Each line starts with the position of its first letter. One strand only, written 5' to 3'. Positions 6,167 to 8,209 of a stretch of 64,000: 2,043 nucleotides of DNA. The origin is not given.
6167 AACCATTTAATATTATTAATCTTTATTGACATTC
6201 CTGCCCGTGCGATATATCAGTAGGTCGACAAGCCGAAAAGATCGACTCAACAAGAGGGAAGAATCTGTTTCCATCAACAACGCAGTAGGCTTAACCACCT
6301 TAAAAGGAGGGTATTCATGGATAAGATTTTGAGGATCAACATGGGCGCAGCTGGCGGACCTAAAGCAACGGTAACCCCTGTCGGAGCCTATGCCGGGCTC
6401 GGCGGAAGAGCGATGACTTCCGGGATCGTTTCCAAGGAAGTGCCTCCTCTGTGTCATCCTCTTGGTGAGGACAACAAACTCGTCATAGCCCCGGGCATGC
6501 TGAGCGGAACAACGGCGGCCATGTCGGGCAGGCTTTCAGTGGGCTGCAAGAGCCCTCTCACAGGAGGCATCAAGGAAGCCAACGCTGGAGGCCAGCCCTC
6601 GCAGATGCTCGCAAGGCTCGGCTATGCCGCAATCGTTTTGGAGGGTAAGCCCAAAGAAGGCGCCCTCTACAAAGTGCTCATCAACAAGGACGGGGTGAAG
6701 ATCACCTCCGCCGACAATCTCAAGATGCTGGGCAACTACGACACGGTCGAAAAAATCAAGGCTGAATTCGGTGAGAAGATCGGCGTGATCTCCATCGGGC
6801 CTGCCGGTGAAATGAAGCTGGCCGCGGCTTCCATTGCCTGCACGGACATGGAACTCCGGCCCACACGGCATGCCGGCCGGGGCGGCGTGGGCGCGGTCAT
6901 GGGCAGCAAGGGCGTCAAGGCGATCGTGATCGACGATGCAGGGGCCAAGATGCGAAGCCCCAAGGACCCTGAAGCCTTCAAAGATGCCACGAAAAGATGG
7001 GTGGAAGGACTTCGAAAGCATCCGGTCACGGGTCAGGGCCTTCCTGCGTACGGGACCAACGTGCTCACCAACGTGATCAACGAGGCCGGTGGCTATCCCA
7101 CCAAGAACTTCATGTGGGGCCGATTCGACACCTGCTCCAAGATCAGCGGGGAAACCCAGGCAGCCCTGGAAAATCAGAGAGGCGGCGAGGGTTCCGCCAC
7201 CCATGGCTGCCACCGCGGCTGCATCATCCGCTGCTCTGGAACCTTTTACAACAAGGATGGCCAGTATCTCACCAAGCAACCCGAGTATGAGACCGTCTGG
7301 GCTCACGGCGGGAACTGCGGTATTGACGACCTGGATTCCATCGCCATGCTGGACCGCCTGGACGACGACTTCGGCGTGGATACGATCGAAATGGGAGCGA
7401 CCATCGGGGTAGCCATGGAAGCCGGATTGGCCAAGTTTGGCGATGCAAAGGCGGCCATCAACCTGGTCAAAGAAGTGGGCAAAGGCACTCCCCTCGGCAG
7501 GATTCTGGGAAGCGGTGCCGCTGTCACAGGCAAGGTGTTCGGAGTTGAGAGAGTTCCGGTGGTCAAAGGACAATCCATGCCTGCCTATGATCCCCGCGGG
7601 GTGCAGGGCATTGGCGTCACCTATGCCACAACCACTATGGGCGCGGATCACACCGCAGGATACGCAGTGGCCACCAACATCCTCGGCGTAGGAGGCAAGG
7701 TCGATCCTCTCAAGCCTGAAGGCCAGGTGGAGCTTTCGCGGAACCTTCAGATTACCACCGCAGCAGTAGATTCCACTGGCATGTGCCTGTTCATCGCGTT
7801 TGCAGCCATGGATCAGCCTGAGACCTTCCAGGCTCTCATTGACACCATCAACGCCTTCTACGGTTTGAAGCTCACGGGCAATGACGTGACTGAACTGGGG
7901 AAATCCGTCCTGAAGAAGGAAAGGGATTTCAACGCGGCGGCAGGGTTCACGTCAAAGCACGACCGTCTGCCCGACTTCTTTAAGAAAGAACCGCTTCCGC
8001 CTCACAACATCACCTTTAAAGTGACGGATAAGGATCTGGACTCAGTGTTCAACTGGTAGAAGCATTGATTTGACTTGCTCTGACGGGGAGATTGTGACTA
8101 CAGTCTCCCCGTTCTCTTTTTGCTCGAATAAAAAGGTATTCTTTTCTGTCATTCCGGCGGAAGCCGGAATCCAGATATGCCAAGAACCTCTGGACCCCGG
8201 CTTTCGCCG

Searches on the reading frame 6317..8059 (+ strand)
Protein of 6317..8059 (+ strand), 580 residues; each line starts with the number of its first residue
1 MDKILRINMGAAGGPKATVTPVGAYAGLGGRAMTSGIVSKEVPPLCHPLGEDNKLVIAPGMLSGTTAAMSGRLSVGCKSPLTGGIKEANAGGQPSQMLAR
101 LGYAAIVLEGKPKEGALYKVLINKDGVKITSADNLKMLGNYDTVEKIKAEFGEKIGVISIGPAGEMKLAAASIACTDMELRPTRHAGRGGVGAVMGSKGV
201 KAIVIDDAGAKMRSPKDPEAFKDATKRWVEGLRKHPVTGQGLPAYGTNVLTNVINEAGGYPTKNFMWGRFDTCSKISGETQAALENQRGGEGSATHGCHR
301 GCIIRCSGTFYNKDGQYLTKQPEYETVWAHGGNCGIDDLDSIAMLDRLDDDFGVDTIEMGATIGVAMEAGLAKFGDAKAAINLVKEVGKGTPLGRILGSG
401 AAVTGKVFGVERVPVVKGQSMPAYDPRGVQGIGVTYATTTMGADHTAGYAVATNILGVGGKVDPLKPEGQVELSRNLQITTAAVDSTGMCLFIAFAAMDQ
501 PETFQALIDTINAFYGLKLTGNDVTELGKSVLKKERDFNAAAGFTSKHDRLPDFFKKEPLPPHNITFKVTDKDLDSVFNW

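Call 9: search_protein_families(library=pfam, proteins=[window:6317-8059:+], max_evalue=0.00001)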
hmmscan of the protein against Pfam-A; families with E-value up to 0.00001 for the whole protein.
window:6317-8059:+ (580 aa): 2 families
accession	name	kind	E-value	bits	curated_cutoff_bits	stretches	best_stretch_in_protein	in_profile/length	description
PF01314.23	AFOR_C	-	1.4e-79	268.5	27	1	225-563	3-347/385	Aldehyde ferredoxin oxidoreductase, domains 2 & 3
PF02730.20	AFOR_N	-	3e-59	200.6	29.8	1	3-207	2-198/199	Aldehyde ferredoxin oxidoreductase, N-terminal domain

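Call 11: search_protein_families(library=ncbifam, proteins=[window:6317-8059:+], max_evalue=0.01)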
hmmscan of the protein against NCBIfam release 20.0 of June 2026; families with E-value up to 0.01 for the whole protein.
window:6317-8059:+ (580 aa): 2 families
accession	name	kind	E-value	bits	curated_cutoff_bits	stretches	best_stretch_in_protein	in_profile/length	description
NF007354.0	PRK09849.1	equivalog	3e-27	95.5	868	1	3-210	11-209/703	aldehyde ferredoxin oxidoreductase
NF040818.1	GAPOR_Arch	equivalog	0.0046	15.3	1300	0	48-131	47-127/654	glyceraldehyde-3-phosphate:ferredoxin oxidoreductase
